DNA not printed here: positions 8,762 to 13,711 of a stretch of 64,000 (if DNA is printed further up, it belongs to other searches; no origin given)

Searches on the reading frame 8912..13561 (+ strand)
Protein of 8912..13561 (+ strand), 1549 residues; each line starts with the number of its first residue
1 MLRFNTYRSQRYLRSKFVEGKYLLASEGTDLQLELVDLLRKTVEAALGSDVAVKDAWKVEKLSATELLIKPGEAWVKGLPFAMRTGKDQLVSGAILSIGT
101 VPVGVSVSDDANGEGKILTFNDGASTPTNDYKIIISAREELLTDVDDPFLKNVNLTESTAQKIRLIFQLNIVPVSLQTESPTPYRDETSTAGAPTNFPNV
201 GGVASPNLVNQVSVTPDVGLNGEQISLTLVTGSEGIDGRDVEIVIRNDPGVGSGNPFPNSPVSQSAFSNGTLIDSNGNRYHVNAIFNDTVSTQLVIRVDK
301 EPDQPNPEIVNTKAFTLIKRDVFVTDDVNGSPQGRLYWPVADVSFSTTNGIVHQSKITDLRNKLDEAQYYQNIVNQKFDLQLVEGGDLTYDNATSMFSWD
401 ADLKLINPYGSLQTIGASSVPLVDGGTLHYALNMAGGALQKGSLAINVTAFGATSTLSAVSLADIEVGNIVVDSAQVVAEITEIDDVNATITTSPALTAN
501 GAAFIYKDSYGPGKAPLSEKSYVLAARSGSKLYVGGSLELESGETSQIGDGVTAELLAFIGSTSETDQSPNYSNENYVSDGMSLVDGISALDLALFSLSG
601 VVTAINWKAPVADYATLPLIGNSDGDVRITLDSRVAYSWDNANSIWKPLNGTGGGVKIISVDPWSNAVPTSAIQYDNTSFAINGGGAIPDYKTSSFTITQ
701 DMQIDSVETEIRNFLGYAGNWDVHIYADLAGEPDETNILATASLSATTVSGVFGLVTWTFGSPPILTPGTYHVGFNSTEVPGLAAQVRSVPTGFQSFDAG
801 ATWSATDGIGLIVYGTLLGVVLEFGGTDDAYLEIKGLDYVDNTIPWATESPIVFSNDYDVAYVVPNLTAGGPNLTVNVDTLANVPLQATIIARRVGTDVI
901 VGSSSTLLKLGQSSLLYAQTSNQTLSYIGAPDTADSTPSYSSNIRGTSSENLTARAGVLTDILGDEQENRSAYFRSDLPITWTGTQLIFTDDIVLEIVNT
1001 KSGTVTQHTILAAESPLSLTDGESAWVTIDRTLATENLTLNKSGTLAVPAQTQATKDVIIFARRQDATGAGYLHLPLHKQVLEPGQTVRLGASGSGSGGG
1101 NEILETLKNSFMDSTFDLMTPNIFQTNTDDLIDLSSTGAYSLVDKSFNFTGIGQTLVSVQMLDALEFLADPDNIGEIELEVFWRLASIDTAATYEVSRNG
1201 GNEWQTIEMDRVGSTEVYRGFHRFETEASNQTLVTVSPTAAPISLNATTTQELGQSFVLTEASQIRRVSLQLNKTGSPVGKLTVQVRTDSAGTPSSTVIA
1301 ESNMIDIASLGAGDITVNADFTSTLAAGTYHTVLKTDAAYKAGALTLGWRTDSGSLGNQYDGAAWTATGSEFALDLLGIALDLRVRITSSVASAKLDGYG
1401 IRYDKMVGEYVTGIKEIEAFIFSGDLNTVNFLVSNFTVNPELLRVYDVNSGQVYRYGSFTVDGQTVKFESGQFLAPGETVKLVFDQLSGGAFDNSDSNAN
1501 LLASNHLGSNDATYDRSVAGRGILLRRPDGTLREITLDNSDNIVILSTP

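Call 14: search_protein_families(library=phrogs, proteins=[window:8912-13561:+], max_evalue=0.001)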
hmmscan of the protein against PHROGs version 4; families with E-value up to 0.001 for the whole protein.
window:8912-13561:+ (1549 aa): 1 family
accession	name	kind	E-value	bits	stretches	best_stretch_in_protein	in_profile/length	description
phrog_5986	-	unknown function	1.1e-05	25.3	1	1225-1305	55-124/409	-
